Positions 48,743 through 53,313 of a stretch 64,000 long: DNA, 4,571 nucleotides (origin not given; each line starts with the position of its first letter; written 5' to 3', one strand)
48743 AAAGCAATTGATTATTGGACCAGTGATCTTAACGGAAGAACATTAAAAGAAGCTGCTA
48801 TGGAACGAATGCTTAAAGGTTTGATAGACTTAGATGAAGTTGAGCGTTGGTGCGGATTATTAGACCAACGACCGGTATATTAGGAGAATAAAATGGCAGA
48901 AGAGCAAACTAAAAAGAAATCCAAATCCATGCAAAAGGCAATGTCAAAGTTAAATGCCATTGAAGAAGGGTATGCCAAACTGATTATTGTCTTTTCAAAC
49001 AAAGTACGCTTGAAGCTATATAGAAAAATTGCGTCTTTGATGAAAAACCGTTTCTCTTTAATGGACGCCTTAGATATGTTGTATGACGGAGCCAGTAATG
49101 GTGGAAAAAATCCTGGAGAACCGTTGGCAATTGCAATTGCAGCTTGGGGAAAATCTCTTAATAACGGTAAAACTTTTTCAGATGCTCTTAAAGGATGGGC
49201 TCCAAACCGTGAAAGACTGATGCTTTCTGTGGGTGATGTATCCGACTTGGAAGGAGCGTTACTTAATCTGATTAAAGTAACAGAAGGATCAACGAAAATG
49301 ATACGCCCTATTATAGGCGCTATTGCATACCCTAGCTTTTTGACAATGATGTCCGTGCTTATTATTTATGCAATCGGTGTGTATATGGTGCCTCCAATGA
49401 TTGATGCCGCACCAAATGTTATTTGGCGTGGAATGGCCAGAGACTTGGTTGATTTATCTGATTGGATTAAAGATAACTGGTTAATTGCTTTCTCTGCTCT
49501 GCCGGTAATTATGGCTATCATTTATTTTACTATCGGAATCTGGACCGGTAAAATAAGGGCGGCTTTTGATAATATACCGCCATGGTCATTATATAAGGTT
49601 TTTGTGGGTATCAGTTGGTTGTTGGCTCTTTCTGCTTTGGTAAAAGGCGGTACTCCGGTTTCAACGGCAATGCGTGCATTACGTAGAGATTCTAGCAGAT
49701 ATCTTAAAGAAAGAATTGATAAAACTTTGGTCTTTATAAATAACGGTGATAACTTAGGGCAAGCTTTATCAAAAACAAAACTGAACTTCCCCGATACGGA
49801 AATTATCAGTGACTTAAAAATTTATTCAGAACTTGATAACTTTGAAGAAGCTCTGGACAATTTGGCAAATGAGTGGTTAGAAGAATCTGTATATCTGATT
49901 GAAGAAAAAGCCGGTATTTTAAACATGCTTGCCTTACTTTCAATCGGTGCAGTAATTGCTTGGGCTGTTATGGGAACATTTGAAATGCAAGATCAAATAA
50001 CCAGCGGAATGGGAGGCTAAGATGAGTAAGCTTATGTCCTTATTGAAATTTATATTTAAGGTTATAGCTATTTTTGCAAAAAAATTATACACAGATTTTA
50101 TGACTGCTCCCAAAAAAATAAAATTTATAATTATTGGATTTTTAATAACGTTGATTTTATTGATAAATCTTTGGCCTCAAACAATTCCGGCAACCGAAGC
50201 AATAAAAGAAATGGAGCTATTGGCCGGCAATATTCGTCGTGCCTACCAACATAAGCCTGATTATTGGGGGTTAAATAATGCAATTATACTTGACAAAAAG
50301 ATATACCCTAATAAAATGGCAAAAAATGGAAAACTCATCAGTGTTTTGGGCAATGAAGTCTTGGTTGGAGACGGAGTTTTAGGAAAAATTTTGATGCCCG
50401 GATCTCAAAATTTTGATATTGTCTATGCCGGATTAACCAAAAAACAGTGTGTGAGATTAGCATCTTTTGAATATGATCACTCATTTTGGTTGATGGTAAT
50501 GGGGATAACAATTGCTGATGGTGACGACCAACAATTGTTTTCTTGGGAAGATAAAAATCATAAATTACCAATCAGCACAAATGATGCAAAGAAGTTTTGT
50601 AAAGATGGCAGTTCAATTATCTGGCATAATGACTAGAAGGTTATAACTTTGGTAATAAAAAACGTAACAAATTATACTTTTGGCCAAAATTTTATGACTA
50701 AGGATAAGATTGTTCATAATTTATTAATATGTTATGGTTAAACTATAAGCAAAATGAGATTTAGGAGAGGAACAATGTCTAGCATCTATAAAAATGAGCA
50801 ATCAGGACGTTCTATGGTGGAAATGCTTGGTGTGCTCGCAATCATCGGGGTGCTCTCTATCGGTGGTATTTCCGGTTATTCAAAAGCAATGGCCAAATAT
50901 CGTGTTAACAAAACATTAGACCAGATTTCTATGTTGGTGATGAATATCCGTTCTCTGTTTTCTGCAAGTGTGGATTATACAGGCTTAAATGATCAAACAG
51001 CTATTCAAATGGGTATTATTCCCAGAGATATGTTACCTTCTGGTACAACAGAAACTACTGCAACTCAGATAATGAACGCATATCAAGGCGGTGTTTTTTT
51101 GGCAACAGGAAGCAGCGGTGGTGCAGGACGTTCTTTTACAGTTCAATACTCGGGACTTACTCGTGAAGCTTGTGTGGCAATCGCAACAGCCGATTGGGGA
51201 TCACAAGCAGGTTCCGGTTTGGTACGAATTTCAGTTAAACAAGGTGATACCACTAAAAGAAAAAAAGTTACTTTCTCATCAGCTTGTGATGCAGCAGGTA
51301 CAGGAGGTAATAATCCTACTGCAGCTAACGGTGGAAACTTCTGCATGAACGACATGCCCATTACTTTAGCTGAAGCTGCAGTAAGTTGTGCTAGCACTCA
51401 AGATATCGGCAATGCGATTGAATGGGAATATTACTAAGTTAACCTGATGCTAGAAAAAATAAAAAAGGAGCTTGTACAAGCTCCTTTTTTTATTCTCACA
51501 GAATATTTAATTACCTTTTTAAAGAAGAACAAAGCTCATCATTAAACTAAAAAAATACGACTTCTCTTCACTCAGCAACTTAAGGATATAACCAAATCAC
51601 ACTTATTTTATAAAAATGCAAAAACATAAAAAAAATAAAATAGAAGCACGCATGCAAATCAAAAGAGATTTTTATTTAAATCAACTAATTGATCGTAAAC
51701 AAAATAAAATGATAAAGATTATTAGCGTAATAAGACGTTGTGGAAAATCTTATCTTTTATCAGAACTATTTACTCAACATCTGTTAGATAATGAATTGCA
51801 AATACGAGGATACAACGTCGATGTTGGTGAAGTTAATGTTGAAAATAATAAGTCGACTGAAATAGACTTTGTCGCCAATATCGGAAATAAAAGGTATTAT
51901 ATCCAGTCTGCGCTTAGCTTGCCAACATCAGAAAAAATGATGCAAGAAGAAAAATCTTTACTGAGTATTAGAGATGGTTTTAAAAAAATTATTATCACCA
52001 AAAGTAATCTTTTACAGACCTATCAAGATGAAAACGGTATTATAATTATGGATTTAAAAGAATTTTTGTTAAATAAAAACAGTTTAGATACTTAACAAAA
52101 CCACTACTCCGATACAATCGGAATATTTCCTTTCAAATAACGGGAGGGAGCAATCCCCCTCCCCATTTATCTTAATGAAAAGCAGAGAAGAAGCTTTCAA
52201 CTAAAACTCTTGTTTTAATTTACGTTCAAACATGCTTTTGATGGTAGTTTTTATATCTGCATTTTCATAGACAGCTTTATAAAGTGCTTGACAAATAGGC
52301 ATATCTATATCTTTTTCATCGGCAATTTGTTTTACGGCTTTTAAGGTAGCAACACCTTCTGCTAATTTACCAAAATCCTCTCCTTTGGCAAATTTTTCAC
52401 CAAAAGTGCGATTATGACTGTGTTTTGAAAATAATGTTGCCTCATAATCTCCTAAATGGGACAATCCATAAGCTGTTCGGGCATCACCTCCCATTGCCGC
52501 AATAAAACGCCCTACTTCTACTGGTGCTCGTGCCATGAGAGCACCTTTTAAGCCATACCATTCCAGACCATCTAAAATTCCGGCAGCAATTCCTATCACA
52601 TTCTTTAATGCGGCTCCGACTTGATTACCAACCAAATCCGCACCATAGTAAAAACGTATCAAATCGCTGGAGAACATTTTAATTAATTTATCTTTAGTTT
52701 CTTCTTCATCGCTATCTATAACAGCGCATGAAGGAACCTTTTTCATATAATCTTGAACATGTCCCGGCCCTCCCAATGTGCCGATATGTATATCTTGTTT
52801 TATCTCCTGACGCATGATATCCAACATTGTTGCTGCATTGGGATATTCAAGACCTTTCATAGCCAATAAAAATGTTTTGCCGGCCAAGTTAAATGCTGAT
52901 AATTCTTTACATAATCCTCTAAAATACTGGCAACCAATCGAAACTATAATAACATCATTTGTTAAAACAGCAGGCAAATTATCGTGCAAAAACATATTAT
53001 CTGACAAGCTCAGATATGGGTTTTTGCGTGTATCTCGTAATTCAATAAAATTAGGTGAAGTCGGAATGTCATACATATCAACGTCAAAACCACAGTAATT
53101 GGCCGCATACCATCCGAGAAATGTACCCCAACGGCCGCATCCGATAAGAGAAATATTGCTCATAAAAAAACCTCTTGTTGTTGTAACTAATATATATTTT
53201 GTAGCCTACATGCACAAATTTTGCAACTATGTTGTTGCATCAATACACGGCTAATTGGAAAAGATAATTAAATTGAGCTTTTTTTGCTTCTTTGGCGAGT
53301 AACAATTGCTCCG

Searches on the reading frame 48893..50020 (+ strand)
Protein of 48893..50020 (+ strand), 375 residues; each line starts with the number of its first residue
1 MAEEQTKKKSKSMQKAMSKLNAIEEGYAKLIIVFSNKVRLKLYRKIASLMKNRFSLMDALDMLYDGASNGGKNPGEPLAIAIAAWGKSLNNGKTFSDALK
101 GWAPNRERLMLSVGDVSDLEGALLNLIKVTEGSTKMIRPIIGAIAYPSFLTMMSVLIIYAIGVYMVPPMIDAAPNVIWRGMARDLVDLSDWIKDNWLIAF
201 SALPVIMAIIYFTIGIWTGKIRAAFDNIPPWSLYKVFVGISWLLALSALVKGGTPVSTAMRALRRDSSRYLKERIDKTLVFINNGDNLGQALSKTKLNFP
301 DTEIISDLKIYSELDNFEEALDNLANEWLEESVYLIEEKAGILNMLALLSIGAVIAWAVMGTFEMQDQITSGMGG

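Call 9: search_protein_families(library=pfam, max_evalue=0.001, proteins=[window:48893-50020:+])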
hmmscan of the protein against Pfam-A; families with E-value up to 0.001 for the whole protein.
window:48893-50020:+ (375 aa): 1 family
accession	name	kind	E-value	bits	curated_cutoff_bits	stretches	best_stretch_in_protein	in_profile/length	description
PF00482.28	T2SSF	-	2.7e-23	82.7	25.2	2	242-361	1-121/125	Type II secretion system (T2SS), protein F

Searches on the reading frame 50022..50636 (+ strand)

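Call 9: search_protein_families(library=pfam, max_evalue=0.001, proteins=[window:50022-50636:+])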
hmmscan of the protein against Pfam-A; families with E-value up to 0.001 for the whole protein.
window:50022-50636:+ (204 aa): 1 family
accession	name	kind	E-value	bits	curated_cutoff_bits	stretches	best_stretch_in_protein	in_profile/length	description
PF05307.16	Bundlin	-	6.2e-06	27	22.3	1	59-194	11-134/151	Bundlin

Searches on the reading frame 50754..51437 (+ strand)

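Call 9: search_protein_families(library=pfam, max_evalue=0.001, proteins=[window:50754-51437:+])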
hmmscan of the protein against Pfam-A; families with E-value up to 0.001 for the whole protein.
window:50754-51437:+ (227 aa): 2 families
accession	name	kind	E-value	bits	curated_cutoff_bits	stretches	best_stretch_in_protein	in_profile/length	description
PF08805.16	PilS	-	5.4e-15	56.1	22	1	50-180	3-127/138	PilS N terminal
PF05307.16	Bundlin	-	7.5e-12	46.2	22.3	1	49-185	7-140/151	Bundlin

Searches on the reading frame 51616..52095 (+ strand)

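Call 9: search_protein_families(library=pfam, max_evalue=0.001, proteins=[window:51616-52095:+])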
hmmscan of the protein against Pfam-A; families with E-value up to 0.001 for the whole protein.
window:51616-52095:+ (159 aa): 1 family
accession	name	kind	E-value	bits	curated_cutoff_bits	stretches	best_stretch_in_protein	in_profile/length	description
PF13173.12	AAA_14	-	0.00021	21.7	27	1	31-134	2-102/129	AAA domain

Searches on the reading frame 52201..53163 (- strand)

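Call 9: search_protein_families(library=pfam, max_evalue=0.001, proteins=[window:52201-53163:-])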
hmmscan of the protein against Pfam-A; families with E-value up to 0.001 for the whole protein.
window:52201-53163:- (320 aa): 3 families
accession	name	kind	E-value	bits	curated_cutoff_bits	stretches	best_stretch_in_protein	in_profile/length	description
PF07479.19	NAD_Gly3P_dh_C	-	3.3e-36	125.1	25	1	176-308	1-141/142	NAD-dependent glycerol-3-phosphate dehydrogenase C-terminus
PF01210.29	NAD_Gly3P_dh_N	-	2.4e-14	54.1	23.1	1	4-155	2-156/158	NAD-dependent glycerol-3-phosphate dehydrogenase N-terminus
PF20618.3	GPD_NAD_C_bact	-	2.8e-09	37.8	27.6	1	237-293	3-65/66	Bacterial GPD, NAD-dependent C-terminal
